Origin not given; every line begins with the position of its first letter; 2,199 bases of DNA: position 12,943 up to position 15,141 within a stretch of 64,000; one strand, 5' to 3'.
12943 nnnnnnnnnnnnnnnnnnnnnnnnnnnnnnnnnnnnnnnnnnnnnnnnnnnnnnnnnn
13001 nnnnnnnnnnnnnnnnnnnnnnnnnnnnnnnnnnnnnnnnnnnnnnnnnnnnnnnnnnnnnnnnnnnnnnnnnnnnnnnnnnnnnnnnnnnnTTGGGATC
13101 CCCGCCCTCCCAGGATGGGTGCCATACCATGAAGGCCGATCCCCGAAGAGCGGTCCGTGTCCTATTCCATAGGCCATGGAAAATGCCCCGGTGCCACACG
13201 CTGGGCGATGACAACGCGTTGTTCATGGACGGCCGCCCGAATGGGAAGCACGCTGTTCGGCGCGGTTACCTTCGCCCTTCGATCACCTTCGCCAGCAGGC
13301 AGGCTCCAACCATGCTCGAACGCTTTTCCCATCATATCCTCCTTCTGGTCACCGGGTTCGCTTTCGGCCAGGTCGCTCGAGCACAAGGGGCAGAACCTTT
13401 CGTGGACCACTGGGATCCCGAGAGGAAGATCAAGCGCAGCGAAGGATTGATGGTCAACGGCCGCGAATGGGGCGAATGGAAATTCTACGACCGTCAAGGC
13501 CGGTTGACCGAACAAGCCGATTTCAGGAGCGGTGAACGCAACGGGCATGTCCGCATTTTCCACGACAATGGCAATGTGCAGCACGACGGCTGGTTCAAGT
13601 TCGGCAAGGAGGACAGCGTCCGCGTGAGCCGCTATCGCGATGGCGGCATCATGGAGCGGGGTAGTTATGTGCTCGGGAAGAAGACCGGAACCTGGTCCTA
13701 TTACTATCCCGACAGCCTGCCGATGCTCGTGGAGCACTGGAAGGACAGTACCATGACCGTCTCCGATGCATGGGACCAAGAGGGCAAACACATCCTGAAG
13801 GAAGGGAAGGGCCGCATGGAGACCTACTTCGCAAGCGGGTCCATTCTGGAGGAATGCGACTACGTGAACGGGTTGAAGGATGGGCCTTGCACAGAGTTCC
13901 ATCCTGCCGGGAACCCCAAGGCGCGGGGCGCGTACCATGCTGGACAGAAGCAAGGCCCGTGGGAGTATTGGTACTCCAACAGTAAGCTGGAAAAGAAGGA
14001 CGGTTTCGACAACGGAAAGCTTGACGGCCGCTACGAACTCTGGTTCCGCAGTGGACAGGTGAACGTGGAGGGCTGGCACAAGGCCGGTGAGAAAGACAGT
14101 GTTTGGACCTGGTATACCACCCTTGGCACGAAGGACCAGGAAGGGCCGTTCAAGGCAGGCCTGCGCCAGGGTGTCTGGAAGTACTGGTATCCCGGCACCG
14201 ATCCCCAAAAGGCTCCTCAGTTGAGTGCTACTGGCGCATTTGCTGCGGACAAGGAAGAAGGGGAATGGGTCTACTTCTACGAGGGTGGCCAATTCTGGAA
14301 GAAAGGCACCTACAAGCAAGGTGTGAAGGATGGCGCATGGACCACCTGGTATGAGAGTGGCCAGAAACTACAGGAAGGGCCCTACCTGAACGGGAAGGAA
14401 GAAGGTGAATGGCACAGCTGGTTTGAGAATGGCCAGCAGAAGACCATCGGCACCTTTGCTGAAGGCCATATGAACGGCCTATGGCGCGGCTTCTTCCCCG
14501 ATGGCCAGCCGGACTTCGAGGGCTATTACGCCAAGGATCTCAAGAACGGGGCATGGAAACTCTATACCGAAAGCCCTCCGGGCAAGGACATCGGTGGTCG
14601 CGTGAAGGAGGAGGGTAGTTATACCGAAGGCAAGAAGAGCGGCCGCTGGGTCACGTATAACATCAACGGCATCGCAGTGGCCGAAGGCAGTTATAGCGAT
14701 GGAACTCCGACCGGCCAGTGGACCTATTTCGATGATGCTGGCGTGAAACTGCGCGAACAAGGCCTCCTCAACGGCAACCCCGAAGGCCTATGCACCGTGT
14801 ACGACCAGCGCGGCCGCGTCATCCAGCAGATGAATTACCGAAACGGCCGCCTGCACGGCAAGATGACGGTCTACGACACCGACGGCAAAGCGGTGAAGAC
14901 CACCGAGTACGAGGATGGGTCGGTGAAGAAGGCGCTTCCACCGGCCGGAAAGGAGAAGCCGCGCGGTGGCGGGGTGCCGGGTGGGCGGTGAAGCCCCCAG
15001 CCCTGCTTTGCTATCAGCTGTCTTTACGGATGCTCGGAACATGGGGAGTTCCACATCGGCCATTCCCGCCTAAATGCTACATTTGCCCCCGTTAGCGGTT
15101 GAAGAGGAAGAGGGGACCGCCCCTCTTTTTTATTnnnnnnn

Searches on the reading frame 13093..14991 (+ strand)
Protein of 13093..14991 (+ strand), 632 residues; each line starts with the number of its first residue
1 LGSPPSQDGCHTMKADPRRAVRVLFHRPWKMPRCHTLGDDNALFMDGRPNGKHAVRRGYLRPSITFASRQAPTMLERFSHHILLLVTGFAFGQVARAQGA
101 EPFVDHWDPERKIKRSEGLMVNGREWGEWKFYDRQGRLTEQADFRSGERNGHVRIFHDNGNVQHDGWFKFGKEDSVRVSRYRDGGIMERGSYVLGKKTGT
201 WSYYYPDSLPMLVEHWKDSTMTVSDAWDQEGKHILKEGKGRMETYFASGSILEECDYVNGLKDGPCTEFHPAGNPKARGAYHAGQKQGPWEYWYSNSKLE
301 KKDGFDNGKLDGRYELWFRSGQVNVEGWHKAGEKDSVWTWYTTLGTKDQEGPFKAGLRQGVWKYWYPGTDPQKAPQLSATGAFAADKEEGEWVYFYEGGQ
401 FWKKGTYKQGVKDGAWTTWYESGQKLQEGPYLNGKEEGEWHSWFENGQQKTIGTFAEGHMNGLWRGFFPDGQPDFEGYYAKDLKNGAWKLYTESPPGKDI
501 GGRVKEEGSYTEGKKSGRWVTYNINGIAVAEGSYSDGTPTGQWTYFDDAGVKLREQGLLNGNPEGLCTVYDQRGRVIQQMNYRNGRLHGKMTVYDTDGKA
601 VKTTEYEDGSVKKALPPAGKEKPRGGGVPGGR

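Call 67: search_protein_families(library=pfam, proteins=[window:13093-14991:+], max_evalue=0.000001)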
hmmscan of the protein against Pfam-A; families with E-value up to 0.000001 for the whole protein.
window:13093-14991:+ (632 aa): 1 family
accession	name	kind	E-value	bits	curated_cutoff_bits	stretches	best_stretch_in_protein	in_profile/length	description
PF07661.19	MORN_2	-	4.6e-27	91.3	29.6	0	412-433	1-22/22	MORN repeat variant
